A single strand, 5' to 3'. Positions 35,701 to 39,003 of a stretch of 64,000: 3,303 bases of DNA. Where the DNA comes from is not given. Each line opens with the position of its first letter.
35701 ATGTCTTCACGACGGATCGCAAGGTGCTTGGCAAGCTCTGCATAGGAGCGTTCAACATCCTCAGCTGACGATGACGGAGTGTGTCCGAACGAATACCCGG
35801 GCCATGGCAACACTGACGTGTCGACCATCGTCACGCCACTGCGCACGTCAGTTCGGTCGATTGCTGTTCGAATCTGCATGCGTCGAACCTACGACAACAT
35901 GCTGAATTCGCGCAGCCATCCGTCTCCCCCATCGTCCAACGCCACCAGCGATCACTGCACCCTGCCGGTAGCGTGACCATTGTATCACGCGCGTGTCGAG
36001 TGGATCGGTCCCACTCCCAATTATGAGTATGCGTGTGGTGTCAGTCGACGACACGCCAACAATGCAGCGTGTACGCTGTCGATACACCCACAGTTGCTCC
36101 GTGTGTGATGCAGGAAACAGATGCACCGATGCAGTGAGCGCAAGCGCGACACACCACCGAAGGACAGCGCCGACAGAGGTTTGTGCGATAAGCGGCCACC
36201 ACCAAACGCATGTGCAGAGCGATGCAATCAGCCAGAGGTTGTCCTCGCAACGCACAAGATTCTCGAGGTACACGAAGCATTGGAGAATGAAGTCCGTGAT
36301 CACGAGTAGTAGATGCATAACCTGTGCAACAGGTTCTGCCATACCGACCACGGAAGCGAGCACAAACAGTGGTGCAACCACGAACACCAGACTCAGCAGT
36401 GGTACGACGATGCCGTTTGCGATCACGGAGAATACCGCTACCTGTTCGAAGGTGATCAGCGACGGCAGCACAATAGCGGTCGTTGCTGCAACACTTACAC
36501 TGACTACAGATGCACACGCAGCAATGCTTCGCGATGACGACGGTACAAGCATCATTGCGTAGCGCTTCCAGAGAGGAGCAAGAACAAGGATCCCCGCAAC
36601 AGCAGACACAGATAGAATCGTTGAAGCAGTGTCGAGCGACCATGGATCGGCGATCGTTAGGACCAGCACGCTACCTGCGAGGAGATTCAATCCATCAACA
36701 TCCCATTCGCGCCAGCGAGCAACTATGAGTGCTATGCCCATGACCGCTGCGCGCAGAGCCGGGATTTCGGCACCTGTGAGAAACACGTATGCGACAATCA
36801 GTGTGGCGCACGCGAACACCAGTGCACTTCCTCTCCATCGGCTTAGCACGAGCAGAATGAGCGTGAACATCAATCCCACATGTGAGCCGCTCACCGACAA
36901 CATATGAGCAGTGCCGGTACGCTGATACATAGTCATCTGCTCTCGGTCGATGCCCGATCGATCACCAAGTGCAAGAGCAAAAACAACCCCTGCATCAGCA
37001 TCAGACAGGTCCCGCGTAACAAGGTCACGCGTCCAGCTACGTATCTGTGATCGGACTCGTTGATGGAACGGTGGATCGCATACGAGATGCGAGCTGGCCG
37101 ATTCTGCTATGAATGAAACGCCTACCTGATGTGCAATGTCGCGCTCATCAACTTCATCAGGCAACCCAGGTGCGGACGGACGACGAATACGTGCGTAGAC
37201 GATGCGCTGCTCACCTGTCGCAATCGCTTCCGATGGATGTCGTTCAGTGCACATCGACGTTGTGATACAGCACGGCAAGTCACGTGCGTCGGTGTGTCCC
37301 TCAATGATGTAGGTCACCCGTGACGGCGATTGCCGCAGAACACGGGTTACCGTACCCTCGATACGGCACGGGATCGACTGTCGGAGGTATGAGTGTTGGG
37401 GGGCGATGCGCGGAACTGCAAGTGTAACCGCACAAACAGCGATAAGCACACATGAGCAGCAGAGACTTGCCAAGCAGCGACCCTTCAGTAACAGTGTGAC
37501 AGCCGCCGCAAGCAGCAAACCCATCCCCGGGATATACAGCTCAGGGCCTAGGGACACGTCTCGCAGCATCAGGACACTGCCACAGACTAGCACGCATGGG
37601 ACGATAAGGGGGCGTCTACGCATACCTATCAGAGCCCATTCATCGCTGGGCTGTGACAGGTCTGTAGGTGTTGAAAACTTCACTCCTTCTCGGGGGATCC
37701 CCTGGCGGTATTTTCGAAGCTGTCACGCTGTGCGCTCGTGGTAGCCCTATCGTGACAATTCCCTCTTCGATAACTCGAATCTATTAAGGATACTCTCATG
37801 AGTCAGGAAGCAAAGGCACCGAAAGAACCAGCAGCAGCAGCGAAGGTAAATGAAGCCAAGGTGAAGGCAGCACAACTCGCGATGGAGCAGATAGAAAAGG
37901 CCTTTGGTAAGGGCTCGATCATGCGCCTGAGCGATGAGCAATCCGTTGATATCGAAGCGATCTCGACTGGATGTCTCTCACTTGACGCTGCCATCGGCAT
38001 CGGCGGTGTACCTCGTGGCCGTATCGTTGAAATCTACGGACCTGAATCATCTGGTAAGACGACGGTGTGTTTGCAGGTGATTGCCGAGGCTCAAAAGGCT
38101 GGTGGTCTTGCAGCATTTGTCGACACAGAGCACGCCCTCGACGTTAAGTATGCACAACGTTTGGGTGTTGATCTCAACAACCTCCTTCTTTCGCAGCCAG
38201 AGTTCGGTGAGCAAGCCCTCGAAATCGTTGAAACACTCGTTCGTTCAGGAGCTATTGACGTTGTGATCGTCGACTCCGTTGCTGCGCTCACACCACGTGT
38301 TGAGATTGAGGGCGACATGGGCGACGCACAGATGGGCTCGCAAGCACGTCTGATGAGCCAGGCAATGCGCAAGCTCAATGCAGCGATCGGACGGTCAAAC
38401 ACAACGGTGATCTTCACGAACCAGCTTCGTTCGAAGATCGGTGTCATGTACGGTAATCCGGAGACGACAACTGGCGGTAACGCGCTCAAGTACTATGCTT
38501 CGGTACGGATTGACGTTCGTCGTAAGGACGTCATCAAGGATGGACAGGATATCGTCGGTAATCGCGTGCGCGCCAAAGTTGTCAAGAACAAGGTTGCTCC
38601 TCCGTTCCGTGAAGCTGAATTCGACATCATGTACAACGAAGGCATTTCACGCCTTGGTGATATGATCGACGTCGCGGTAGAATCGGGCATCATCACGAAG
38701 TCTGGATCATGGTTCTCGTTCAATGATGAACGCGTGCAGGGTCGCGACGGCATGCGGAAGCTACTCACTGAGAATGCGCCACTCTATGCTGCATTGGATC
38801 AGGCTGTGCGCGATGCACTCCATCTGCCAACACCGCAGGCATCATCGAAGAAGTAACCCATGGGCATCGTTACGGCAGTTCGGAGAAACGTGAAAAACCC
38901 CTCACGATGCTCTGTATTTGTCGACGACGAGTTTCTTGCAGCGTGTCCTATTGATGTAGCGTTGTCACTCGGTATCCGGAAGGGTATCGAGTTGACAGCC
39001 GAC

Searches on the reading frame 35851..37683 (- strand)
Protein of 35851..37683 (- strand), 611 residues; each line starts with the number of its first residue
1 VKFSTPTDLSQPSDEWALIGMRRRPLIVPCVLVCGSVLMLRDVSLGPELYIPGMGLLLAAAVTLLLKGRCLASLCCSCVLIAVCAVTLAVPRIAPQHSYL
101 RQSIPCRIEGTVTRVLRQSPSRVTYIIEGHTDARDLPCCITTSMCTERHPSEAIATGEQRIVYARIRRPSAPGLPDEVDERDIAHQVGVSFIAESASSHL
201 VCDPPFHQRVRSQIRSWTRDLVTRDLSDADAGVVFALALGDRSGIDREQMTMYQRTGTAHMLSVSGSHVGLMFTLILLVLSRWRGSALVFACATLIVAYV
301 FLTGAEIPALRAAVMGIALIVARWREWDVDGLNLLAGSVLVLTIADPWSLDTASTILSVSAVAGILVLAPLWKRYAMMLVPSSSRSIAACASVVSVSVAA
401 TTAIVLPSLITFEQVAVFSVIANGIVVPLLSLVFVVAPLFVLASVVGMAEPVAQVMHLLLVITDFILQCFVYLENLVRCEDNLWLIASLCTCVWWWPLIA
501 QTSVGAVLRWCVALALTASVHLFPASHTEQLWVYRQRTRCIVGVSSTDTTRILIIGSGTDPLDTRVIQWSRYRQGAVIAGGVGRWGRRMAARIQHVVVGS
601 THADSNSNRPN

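Call 58: search_protein_families(library=pfam, proteins=[window:35851-37683:-], max_evalue=0.001)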
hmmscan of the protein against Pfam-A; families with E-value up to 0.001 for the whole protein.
window:35851-37683:- (611 aa): 2 families
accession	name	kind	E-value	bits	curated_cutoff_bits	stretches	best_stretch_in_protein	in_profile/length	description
PF03772.21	Competence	-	1.3e-42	146.5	23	1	237-488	1-255/270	Competence protein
PF13567.11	DUF4131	-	2.3e-08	34.3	31.6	1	45-196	3-160/165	Domain of unknown function (DUF4131)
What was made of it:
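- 35848..37683 (-): comEC-like competence gene, transcribed divergently from recA. It is a conserved neighbour and not part of the fusion. Pfam Competence 146 bits (call 58).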

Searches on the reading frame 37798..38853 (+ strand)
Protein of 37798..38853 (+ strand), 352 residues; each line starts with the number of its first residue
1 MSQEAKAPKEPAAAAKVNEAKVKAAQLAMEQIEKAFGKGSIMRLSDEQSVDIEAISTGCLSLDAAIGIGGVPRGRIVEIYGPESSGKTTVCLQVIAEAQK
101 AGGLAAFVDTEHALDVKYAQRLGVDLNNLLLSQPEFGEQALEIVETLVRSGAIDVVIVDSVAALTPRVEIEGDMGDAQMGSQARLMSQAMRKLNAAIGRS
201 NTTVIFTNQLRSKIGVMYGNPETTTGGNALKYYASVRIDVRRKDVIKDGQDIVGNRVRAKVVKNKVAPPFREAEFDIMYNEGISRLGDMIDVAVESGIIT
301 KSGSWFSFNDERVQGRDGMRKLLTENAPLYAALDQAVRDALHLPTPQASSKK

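Call 3: search_protein_families(library=pfam, proteins=[window:37798-38853:+], max_evalue=1)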
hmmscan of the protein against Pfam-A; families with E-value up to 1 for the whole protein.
window:37798-38853:+ (352 aa): 14 families
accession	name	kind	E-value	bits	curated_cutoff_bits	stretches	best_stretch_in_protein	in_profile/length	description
PF00154.27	RecA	-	8.2e-136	452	27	1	23-284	1-262/262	recA bacterial DNA recombination protein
PF21096.2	RecA_C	-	3.6e-16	59.5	27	1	287-341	1-56/57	RecA C-terminal domain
PF08423.17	Rad51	-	6.2e-13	49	22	1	53-243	6-212/244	Rad51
PF06745.19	ATPase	-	4.5e-09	36.5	26.6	1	56-212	2-166/231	KaiC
PF13479.12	AAA_24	-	3.8e-05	24.1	27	1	77-170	5-82/195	AAA domain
PF01637.24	ATPase_2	-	7.1e-05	23.2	33.2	1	75-162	21-79/225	ATPase domain predominantly from Archaea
PF13481.12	AAA_25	-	0.00043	20.4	27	1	69-99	28-58/195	AAA domain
PF13191.12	AAA_16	-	0.00049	21.1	32.6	1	72-206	22-137/167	AAA ATPase domain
PF00004.35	AAA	-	0.015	16.2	21.2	1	79-207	3-108/131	ATPase family associated with various cellular activities (AAA)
PF02283.22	CobU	-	0.015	15.3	27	1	79-208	3-123/168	Cobinamide kinase / cobinamide phosphate guanyltransferase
PF13401.12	AAA_22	-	0.017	15.8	27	1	75-165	6-97/130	AAA domain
PF13173.12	AAA_14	-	0.11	13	27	1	75-111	3-38/129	AAA domain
PF25199.1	nSTAND_NTPase5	-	0.16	12.2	34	1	73-116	40-84/145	Novel STAND NTPase 5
PF14516.12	AAA_35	-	0.26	10.5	27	1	73-113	30-70/331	AAA-like domain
